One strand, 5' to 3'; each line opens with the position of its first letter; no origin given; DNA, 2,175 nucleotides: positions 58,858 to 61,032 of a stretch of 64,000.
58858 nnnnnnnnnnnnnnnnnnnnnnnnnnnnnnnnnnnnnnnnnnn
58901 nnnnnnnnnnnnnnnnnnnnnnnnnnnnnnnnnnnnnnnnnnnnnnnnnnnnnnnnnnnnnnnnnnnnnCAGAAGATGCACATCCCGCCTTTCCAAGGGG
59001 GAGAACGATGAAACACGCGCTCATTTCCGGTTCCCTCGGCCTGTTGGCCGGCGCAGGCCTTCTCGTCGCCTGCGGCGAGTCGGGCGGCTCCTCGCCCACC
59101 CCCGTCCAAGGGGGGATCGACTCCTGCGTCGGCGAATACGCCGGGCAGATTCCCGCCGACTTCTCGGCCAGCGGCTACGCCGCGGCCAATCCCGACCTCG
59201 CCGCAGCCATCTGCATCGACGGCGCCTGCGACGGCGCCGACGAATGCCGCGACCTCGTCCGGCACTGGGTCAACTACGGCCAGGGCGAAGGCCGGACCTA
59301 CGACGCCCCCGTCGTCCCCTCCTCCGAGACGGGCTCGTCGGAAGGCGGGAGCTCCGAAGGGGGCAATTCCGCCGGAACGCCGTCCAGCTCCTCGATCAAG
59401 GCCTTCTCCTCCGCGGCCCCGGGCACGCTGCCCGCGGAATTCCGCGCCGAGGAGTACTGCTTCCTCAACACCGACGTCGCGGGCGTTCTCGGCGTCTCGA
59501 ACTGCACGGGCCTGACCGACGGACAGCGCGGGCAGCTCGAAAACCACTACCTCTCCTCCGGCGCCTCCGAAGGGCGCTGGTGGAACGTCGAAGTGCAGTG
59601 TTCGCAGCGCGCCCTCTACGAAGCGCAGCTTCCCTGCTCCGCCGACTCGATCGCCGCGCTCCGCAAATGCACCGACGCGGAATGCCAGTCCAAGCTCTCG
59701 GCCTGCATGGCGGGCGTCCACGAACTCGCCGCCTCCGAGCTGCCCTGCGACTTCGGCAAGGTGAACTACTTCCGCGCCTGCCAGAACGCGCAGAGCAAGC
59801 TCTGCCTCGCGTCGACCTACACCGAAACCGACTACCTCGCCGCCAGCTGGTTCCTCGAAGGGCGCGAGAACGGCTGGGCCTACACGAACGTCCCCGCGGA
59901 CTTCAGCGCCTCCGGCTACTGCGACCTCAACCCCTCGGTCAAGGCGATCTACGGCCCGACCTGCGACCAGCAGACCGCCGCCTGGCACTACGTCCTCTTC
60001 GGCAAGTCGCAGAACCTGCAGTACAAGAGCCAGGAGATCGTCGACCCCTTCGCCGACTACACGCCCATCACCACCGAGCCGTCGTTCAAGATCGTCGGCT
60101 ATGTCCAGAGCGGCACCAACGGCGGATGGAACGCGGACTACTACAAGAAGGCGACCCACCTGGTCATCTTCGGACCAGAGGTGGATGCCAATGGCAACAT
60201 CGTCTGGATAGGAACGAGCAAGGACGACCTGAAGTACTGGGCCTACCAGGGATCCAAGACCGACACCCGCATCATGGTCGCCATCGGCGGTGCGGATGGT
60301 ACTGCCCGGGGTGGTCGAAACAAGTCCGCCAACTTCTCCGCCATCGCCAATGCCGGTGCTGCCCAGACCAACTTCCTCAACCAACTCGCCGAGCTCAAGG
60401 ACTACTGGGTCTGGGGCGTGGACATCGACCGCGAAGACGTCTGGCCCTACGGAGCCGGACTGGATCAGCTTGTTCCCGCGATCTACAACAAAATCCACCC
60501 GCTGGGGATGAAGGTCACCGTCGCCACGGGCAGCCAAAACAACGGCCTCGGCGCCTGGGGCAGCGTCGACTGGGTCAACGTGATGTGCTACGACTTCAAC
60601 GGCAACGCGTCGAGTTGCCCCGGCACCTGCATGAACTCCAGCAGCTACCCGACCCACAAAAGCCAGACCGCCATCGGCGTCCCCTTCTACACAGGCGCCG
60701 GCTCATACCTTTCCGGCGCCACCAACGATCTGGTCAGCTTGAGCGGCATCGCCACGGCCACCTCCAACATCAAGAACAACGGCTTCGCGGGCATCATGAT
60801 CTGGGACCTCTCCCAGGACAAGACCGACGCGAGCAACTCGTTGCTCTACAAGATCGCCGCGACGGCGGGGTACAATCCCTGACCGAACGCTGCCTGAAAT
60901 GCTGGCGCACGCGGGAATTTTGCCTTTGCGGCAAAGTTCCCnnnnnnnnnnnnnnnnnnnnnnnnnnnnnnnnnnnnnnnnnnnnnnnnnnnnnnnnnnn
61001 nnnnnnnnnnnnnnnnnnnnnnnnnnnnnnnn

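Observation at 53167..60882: A SusC/SusD-less surface glycan locus: small beta-barrel OMP, two PCMD-like lipoproteins and two GH18-like lipoproteins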

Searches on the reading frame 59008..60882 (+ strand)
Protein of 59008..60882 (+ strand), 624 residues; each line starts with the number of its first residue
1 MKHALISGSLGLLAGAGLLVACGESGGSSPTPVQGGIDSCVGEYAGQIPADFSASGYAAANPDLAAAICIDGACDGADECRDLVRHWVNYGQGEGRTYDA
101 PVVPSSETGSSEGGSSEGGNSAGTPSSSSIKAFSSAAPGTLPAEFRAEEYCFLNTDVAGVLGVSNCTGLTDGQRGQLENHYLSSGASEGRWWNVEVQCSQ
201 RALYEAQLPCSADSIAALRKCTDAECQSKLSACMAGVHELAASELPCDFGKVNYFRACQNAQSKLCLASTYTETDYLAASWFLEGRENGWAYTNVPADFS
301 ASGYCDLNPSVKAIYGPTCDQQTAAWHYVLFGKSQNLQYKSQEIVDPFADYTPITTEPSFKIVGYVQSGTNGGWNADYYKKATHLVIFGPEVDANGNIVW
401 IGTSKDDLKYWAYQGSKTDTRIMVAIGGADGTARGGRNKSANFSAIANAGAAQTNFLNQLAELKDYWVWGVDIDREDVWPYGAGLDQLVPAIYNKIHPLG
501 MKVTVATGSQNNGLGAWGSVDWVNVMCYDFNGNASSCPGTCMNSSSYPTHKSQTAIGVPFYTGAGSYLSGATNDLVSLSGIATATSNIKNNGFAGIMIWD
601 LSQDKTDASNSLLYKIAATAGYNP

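Call 3: search_protein_families(library=pfam, proteins=[window:59008-60882:+], max_evalue=0.1)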
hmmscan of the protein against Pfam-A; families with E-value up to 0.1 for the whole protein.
window:59008-60882:+ (624 aa): 1 family
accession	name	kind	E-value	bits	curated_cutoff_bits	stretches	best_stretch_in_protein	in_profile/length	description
PF00704.34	Glyco_hydro_18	-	2.7e-13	50.7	29.6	1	362-539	2-190/317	Glycosyl hydrolases family 18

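Call 4: search_protein_families(library=ncbifam, proteins=[window:59008-60882:+], max_evalue=0.1)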
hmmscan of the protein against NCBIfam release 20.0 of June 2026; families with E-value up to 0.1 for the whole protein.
window:59008-60882:+ (624 aa): 0 families
